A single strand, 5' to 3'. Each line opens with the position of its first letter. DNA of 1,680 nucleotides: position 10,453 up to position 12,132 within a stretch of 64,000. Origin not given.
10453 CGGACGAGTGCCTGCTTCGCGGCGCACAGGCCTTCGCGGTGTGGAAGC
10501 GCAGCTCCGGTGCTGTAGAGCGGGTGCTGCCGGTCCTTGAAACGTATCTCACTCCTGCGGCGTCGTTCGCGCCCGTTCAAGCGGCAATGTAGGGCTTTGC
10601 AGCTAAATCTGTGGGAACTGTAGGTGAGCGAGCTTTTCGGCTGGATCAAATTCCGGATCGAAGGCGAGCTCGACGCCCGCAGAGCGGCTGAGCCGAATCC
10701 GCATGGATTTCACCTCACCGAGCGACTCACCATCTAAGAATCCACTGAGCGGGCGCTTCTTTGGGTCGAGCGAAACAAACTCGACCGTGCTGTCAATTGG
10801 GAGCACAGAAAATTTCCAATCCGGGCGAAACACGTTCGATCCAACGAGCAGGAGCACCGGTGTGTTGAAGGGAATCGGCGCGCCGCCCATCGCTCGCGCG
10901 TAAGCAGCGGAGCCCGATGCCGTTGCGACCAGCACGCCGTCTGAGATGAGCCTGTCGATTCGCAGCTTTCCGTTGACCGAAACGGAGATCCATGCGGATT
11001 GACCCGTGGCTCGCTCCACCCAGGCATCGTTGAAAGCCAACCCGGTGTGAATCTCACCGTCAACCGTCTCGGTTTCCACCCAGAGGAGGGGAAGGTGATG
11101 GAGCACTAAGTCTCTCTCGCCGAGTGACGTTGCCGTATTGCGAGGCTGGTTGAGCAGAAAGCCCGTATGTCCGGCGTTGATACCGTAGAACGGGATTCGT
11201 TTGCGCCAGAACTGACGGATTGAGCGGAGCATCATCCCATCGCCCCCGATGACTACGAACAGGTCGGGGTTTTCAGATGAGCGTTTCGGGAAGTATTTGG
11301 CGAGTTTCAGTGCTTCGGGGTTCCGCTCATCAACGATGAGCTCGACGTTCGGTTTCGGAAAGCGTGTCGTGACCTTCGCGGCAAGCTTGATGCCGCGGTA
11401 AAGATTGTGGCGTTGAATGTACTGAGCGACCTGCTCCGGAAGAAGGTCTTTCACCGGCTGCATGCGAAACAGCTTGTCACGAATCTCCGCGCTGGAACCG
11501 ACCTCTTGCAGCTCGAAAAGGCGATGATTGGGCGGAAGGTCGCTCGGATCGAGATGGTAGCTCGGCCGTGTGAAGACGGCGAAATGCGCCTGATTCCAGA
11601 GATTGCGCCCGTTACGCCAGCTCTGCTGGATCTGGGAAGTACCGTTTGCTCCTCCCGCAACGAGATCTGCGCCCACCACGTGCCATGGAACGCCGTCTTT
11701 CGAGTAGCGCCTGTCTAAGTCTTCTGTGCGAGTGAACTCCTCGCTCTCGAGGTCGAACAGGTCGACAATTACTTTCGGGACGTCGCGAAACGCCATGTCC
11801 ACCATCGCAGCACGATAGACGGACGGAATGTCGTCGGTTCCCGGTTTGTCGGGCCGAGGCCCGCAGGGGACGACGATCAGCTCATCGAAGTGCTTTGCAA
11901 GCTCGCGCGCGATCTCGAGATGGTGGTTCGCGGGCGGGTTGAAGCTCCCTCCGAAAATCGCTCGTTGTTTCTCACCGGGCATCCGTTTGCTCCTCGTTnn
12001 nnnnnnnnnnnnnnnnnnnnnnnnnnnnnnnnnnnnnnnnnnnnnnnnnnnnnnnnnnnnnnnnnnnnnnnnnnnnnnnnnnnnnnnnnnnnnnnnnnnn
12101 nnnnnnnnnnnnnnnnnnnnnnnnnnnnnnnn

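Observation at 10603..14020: Eukaryotic-type NMNAT fused to NAD kinase, next to glutamine-dependent NadE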

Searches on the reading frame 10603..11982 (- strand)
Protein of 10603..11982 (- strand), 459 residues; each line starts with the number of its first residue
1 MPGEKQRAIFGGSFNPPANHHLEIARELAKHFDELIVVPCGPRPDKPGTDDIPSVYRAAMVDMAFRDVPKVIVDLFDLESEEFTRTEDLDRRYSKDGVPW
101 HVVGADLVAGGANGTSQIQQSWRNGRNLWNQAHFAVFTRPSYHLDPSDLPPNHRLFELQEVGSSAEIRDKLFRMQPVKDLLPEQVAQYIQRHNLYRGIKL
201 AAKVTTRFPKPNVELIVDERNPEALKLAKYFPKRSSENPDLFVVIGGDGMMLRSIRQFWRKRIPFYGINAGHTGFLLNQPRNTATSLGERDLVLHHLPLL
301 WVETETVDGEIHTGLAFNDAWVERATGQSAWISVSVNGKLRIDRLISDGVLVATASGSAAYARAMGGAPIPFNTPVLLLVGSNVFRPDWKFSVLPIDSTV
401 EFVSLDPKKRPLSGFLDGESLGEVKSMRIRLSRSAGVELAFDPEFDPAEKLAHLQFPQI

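Call 3: search_protein_families(library=pfam, proteins=[window:10603-11982:-], max_evalue=0.01)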
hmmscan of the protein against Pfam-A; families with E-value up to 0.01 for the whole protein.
window:10603-11982:- (459 aa): 3 families
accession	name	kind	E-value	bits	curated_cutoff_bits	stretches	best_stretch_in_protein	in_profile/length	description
PF01467.32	CTP_transf_like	-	6.5e-14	52.7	21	1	9-151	1-114/133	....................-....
PF01513.26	NAD_kinase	-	4.4e-09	37.2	25.5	1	226-284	60-118/130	ATP-NAD kinase N-terminal domain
PF20143.4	NAD_kinase_C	-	0.00067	19.8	23.7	1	332-423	17-105/126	ATP-NAD kinase C-terminal domain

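Call 4: search_protein_families(library=ncbifam, proteins=[window:10603-11982:-], max_evalue=0.01)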
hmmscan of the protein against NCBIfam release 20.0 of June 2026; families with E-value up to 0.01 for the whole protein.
window:10603-11982:- (459 aa): 30 families (the best 25 are shown)
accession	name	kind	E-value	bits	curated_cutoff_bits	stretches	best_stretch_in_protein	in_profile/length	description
NF003406.0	PRK04761.1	equivalog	7.7e-49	166.2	211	1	225-456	23-255/257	NAD kinase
TIGR00482.1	TIGR00482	equivalog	2.1e-25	89.9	112.45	1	9-195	1-194/194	nicotinate (nicotinamide) nucleotide adenylyltransferase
NF000840.1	PRK00071.1-3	equivalog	3.1e-25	88.8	150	1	5-196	6-199/201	nicotinate-nucleotide adenylyltransferase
NF003424.0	PRK04885.1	equivalog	1.8e-18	66.7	220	1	234-370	31-171/265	NAD kinase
NF002561.0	PRK02155.1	equivalog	4.8e-18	65.4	371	1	204-370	27-200/297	NAD kinase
NF002892.0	PRK03372.1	equivalog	9.2e-18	64.6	299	1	232-400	63-235/312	NAD kinase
NF002984.0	PRK03708.1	equivalog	2.1e-17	63.4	326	1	189-432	6-250/277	NAD(+) kinase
NF000839.0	PRK00071.1-1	equivalog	7.9e-17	61.9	187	2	6-145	7-143/219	nicotinate-nucleotide adenylyltransferase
NF002306.0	PRK01231.1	equivalog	1.4e-16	60.5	316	1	207-370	32-201/299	NAD(+) kinase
NF005519.0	PRK07152.1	equivalog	3.4e-16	59.1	315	1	8-196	4-185/361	nicotinate-nucleotide adenylyltransferase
NF002521.0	PRK01911.1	equivalog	5e-16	59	309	1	233-369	58-198/292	NAD kinase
NF003391.0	PRK04539.1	equivalog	2.7e-15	56.2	470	1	239-369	69-203/296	inorganic polyphosphate/ATP-NAD kinase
NF010679.0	PRK14077.1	equivalog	4.1e-15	55.9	343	1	203-370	29-200/287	NAD(+) kinase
NF000841.0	PRK00071.1-4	equivalog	4.9e-15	55.8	197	1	5-196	7-193/194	nicotinate-nucleotide adenylyltransferase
NF002732.0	PRK02649.1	equivalog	5.8e-14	52.3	348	1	226-380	56-214/305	NAD(+) kinase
NF000842.0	PRK00071.2-1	equivalog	2.4e-13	50.1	167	1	7-198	4-187/191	nicotinate-nucleotide adenylyltransferase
NF010678.0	PRK14076.1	equivalog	2.7e-11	43.1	493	1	188-369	296-484/570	bifunctional NADP phosphatase/NAD kinase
NF000843.0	PRK00071.2-2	equivalog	2.8e-07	30.3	240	1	9-146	16-148/212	nicotinate-nucleotide adenylyltransferase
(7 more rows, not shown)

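Call 5: find_homologous_proteins(query=window:10603-11982:-, max_evalue=0.00001)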
Query window:10603-11982:- (459 aa): 926 proteins with E <= 0.00001 among 8000 candidates; the best 120 are listed.
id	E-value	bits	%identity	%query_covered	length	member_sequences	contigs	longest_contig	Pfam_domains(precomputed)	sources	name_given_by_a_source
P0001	0.0e+0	1057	100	100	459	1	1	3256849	PF01513.27,PF01467.33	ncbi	ncbi:MAG: NAD(+)/NADH kinase [Bdellovibrionota bacterium]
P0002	6.4e-258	874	83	100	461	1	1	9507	PF01513.27,PF01467.33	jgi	jgi:nicotinate (nicotinamide) nucleotide adenylyltransferase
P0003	1.2e-235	801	74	100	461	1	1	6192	PF01513.27,PF01467.33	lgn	-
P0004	5.5e-234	795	75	99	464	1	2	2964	PF01513.27,PF01467.33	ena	-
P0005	6.7e-234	795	76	99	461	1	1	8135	PF01513.27,PF01467.33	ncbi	-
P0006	1.1e-227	774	75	100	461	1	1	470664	PF01513.27,PF01467.33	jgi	-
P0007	4.3e-214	730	69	100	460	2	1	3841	PF01513.27,PF01467.33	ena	-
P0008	8.3e-211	719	68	100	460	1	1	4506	PF01513.27,PF01467.33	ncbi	-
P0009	1.2e-173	596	57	99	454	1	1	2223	PF01513.27,PF01467.33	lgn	-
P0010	6.9e-171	587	59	99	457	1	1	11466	PF20143.5,PF01513.27,PF01467.33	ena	-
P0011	6.6e-170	584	57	98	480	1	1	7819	PF01513.27,PF01467.33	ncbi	-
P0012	7.7e-169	580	58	98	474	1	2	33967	PF01513.27,PF01467.33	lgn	-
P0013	2.0e-167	576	58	98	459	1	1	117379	PF01513.27,PF01467.33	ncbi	-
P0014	6.6e-167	574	56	99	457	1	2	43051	PF01513.27,PF01467.33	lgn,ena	-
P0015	9.2e-167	573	57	98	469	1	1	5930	PF01513.27,PF01467.33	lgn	-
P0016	1.0e-166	573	56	98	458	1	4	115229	PF20143.5,PF01513.27,PF01467.33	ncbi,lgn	-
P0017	1.4e-166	573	55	99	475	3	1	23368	PF01513.27,PF01467.33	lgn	-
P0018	1.7e-166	573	55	99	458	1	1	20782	PF01513.27,PF01467.33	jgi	jgi:NAD+ kinase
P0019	5.0e-166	571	55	99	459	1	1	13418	PF01513.27,PF01467.33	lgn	-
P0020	1.9e-165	569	56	99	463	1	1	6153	PF01513.27,PF01467.33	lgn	-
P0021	2.7e-165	569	57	98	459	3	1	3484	PF01513.27,PF01467.33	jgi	jgi:nicotinate (nicotinamide) nucleotide adenylyltransferase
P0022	3.1e-165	568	57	99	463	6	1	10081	PF01513.27,PF01467.33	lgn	-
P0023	1.0e-164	567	56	98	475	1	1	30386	PF01513.27,PF01467.33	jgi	jgi:NAD+ kinase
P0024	1.5e-164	566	55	98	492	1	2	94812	PF01513.27,PF01467.33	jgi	jgi:NAD+ kinase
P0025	1.7e-164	566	57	98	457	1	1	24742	PF20143.5,PF01513.27,PF01467.33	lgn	-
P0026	4.4e-164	565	54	99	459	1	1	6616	PF01513.27,PF01467.33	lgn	-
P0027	9.7e-164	564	56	99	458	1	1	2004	PF01513.27,PF01467.33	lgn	-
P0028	2.9e-163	562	55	99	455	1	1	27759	PF01513.27,PF01467.33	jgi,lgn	jgi:nicotinate (nicotinamide) nucleotide adenylyltransferase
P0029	8.0e-163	561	55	99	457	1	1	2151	PF01513.27,PF01467.33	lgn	-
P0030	9.7e-163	560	54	98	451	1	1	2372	PF01513.27,PF01467.33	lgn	-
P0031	1.0e-162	560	56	99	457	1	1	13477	PF01513.27,PF01467.33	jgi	-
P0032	1.2e-162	560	56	98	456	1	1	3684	PF01513.27,PF01467.33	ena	-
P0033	1.3e-162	560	55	99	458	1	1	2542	PF01513.27,PF01467.33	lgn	-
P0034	1.4e-162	560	56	98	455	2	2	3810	PF01513.27,PF01467.33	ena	-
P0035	2.5e-162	559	56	98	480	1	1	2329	PF01513.27,PF01467.33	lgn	-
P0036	6.3e-162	558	55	98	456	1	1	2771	PF01513.27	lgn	-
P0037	9.6e-162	557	55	99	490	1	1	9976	PF01513.27,PF01467.33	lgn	-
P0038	1.1e-161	557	55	99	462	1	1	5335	PF20143.5,PF01513.27,PF01467.33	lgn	-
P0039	2.9e-161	555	53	100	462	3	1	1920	PF01513.27,PF01467.33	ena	-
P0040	5.1e-161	555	56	98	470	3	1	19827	PF01513.27,PF01467.33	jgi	jgi:NAD kinase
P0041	6.7e-161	554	55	99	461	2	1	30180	PF01513.27,PF01467.33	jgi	-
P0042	7.1e-161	554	55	98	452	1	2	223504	PF01513.27,PF01467.33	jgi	jgi:NAD+ kinase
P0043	1.1e-160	553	55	98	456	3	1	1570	PF01513.27,PF01467.33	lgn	-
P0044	1.5e-160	553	53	99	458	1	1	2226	PF01513.27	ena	-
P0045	1.7e-160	553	55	100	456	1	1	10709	PF01513.27,PF01467.33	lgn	-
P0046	2.4e-160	552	55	98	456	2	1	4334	PF01513.27,PF01467.33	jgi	jgi:nicotinate (nicotinamide) nucleotide adenylyltransferase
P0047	5.4e-160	551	53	99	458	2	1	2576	PF01513.27,PF01467.33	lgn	-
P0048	1.1e-159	550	55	99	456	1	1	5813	PF01513.27,PF01467.33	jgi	jgi:NAD kinase/nicotinic acid mononucleotide adenylyltransferase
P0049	2.1e-159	549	54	98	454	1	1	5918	PF01513.27,PF01467.33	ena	-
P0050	3.7e-159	548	55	98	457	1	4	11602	PF01513.27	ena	-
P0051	4.7e-159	548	54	98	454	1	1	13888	PF01513.27,PF01467.33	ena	-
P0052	4.7e-159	548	53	99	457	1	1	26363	PF01513.27,PF01467.33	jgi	-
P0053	8.2e-159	547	55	98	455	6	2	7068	PF01513.27,PF01467.33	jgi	-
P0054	9.2e-159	547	54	99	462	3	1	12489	PF01513.27,PF01467.33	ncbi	-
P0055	1.7e-158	546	53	98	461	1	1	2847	PF01513.27,PF01467.33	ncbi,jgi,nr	ncbi:MAG: NAD(+)/NADH kinase [Deltaproteobacteria bacterium]|jgi:nicotinate (nicotinamide) nucleotid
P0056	1.7e-158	546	55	99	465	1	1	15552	PF01513.27,PF01467.33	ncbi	-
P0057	4.7e-158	545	55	98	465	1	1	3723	PF01513.27,PF01467.33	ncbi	-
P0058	5.1e-158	545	54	99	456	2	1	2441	PF01513.27,PF01467.33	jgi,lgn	jgi:nicotinate (nicotinamide) nucleotide adenylyltransferase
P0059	7.9e-158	544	54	98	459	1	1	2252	PF01513.27,PF01467.33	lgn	-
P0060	2.4e-157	542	55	99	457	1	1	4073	PF01513.27,PF01467.33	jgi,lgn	-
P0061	5.3e-157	541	55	98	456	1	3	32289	PF01513.27,PF01467.33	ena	-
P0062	6.1e-157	541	52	99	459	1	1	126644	PF01513.27,PF01467.33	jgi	jgi:NAD+ kinase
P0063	7.3e-157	541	55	99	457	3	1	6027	PF01513.27,PF01467.33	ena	-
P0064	8.1e-157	541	53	98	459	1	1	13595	PF01513.27,PF01467.33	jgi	jgi:NAD kinase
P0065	8.7e-157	541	53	100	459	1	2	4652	PF01513.27,PF01467.33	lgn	-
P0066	1.5e-156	540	54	98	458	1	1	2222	PF01513.27,PF01467.33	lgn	-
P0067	1.9e-156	539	52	99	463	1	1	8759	PF01513.27,PF01467.33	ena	-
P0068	2.1e-156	539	53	98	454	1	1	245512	PF01513.27,PF01467.33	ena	-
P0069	2.2e-156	539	54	99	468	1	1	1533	PF20143.5,PF01513.27,PF01467.33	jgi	jgi:NAD+ kinase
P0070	2.3e-156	539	53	98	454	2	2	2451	PF20143.5,PF01513.27,PF01467.33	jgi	jgi:NAD+ kinase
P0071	2.8e-156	539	54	98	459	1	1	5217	PF01513.27,PF01467.33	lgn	-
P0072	3.5e-156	539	53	99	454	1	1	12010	PF01513.27,PF01467.33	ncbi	-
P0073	1.1e-155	537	53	99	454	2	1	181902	PF01513.27,PF01467.33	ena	-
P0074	1.4e-155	537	53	99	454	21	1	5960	PF01513.27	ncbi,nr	ncbi:MAG: NAD(+)/NADH kinase [Planctomycetaceae bacterium]|nr:NAD(+)/NADH kinase [Planctomycetaceae 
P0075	1.5e-155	537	53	98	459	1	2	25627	PF01513.27,PF01467.33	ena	-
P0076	1.8e-155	536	53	98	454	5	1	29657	PF20143.5,PF01513.27,PF01467.33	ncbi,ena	-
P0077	1.8e-155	536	54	98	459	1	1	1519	PF01513.27,PF01467.33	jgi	jgi:NAD kinase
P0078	2.6e-155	536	54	99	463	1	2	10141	PF01513.27,PF01467.33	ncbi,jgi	-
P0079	2.8e-155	536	53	99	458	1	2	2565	PF01513.27,PF01467.33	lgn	-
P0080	3.0e-155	536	52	99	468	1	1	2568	PF01513.27,PF01467.33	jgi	jgi:NAD+ kinase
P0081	3.5e-155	535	53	98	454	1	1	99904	PF01513.27,PF01467.33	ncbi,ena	-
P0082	5.8e-155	535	52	98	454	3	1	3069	PF01513.27,PF01467.33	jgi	jgi:NAD+ kinase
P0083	8.2e-155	534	53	98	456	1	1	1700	PF01513.27,PF01467.33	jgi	jgi:NAD+ kinase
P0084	8.3e-155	534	53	99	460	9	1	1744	PF20143.5,PF01513.27,PF01467.33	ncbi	ncbi:MAG TPA: NAD(+)/NADH kinase [Blastocatellia bacterium]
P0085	1.0e-154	534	54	99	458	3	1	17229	PF01513.27,PF01467.33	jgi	-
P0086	1.0e-154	534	52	98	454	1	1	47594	PF01513.27,PF01467.33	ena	-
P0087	1.2e-154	534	53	99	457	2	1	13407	PF01513.27,PF01467.33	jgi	jgi:NAD kinase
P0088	1.7e-154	533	54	99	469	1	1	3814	PF01513.27,PF01467.33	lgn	-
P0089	2.0e-154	533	52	98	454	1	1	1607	PF01513.27,PF01467.33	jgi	jgi:NAD kinase/nicotinic acid mononucleotide adenylyltransferase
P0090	2.2e-154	533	53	98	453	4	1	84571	PF20143.5,PF01513.27,PF01467.33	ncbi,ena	-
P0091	2.3e-154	533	52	99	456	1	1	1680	PF01513.27,PF01467.33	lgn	-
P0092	3.2e-154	532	54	99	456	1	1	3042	PF01513.27,PF01467.33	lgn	-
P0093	3.3e-154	532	55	98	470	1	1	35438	PF20143.5,PF01513.27,PF01467.33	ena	-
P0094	3.4e-154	532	52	99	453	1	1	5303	PF20143.5,PF01513.27,PF01467.33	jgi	jgi:nicotinate (nicotinamide) nucleotide adenylyltransferase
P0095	3.5e-154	532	52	98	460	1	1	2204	PF01513.27,PF01467.33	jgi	jgi:NAD+ kinase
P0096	4.9e-154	532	55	98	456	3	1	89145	PF01513.27,PF01467.33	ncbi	-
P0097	5.1e-154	531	52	98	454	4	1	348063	PF20143.5,PF01513.27,PF01467.33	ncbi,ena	-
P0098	8.2e-154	531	54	98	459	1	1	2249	PF01513.27,PF01467.33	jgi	jgi:nicotinate (nicotinamide) nucleotide adenylyltransferase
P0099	9.7e-154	531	51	99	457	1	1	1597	PF01513.27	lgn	-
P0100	1.0e-153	531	53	98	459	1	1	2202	PF01513.27,PF01467.33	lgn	-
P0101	1.0e-153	530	51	98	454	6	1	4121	PF01513.27,PF01467.33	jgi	jgi:NAD+ kinase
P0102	1.2e-153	530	52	98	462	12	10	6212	PF01513.27,PF01467.33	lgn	-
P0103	1.3e-153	530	54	98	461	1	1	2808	PF01513.27,PF01467.33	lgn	-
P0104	1.4e-153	530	52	98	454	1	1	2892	PF20143.5,PF01513.27,PF01467.33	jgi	jgi:nicotinate (nicotinamide) nucleotide adenylyltransferase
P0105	1.6e-153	530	51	98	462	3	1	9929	PF01513.27,PF01467.33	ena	-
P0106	2.0e-153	529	54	98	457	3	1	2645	PF01513.27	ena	-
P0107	2.2e-153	529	53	98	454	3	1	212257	PF20143.5,PF01513.27,PF01467.33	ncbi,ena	-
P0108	4.2e-153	528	52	99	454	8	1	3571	PF20143.5,PF01513.27,PF01467.33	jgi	jgi:NAD kinase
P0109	5.8e-153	528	54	99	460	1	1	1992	PF01513.27,PF01467.33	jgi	jgi:NAD+ kinase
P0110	7.1e-153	528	51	99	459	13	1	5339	PF01513.27,PF01467.33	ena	-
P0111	7.4e-153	528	54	100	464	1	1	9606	PF01513.27,PF01467.33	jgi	jgi:nicotinate (nicotinamide) nucleotide adenylyltransferase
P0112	9.4e-153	527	54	98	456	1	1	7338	PF01513.27,PF01467.33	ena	-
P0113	1.2e-152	527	51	99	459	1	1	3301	PF01513.27,PF01467.33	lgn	-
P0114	1.7e-152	526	53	99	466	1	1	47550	PF01513.27,PF01467.33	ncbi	-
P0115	3.1e-152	526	53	98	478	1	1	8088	PF01513.27,PF01467.33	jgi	jgi:NAD+ kinase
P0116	5.5e-152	525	52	99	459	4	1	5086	PF01513.27,PF01467.33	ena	-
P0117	6.5e-152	525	53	98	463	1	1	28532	PF01513.27,PF01467.33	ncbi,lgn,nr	ncbi:MAG: NAD(+)/NADH kinase [Planctomycetes bacterium]|nr:NAD(+)/NADH kinase [Planctomycetota bacte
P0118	9.5e-152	524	51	98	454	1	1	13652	PF01513.27,PF01467.33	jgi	jgi:NAD kinase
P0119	1.3e-151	524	53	99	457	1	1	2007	PF01513.27,PF01467.33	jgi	jgi:nicotinate (nicotinamide) nucleotide adenylyltransferase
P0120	1.3e-151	524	54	99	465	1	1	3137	PF01513.27,PF01467.33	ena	-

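Call 13: find_related_loci(query=A1, collection=genome_contigs, flank=6000)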
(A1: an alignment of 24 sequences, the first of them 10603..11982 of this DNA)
Query A1 (459 aa) in genome_contigs; peptide patterns used: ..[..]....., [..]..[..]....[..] (x = any residue, [..] = any of these).
292 stretches matched a pattern; 265 encode a relative of the query (tblastn E <= 1e-3); the best 80 are kept; 80 distinct loci.
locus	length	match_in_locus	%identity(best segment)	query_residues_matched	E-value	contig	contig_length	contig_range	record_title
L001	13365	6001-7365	55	2-457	1e-164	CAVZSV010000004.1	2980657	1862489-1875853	MAG: uncultured delta proteobacterium isolate MFD09495.bin.1.125 genome assembly, contig: contig_2782, whole genome shot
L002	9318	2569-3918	53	5-459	7e-161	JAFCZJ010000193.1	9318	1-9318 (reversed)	MAG: Deltaproteobacteria bacterium isolate AB_03_Bin_195 AB_03_Bin_195_scaffold_9203, whole genome shotgun sequence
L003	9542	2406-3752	54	8-457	2e-160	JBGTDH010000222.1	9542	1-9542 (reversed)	MAG: Pirellulales bacterium isolate JTS-RE139 k141_5852147, whole genome shotgun sequence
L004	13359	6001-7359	53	4-457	1e-159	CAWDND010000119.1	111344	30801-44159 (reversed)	MAG: uncultured Planctomycetaceae bacterium isolate MFD04944.bin.2.71 genome assembly, contig: contig_88792, whole genom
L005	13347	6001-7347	53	8-457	1e-158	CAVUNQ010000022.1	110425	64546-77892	MAG: uncultured Planctomycetota bacterium isolate MFD02579.bin.2.36 genome assembly, contig: contig_30420, whole genome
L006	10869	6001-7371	53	5-458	2e-158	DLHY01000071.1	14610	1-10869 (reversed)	MAG TPA_asm: Chloracidobacterium sp. UBA7656 UBA7656_contig_16050, whole genome shotgun sequence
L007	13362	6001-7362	52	8-458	8e-158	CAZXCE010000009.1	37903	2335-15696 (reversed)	MAG TPA_asm: uncultured Clostridia bacterium isolate SRP287051_co1_196 genome assembly, contig: NODE_1802_length_37903_c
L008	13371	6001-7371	53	5-458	2e-156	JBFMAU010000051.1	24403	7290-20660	MAG: Acidobacteriota bacterium isolate MAG146 MAG146_51, whole genome shotgun sequence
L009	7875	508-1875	51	5-457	2e-155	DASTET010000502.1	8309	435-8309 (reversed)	MAG TPA_asm: Blastocatellia bacterium isolate SMAG_U854 k141_1430060, whole genome shotgun sequence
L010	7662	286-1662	53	2-458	1e-154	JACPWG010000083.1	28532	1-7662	MAG: Planctomycetota bacterium isolate NC_groundwater_805_Pr6_B-0.1um_69_24 kurt_kritikos_18_scaffold_340117, whole geno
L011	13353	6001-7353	52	8-459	2e-153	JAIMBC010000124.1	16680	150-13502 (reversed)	MAG: Pirellulales bacterium isolate HOT.MB2.34 Contig126, whole genome shotgun sequence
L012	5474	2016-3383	53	1-457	4e-155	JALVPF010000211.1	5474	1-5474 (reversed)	MAG: Myxococcales bacterium isolate A3_metabat1_scaf2bin.099 A3_NODE_22460_length_5474_cov_1.480269, whole genome shotgu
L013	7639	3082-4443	53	5-457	2e-153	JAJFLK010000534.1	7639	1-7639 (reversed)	MAG: Candidatus Sumerlaeota bacterium isolate OFTM353 OFTM353_533, whole genome shotgun sequence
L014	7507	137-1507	51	5-458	5e-153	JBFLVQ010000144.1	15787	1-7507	MAG: Acidobacteriota bacterium isolate MAG010 MAG010_144, whole genome shotgun sequence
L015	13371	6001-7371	51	4-457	3e-152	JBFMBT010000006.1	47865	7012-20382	MAG: Verrucomicrobiota bacterium isolate MAG171 MAG171_6, whole genome shotgun sequence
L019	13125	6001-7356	52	8-456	6e-150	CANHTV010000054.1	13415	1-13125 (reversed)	MAG: Verrucomicrobiaceae bacterium isolate RE-27jun17-116 genome assembly, contig: RE-27jun17-C3637, whole genome shotgu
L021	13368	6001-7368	50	5-456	1e-149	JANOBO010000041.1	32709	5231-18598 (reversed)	MAG: Verrucomicrobiaceae bacterium isolate VAR_18_concoct_94_sub VAR_18_k141_1492993, whole genome shotgun sequence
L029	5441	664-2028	52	5-456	2e-149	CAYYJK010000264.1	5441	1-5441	MAG TPA_asm: uncultured Brevifollis sp. isolate binchicken_co263_339 genome assembly, contig: NODE_17364_length_5441_cov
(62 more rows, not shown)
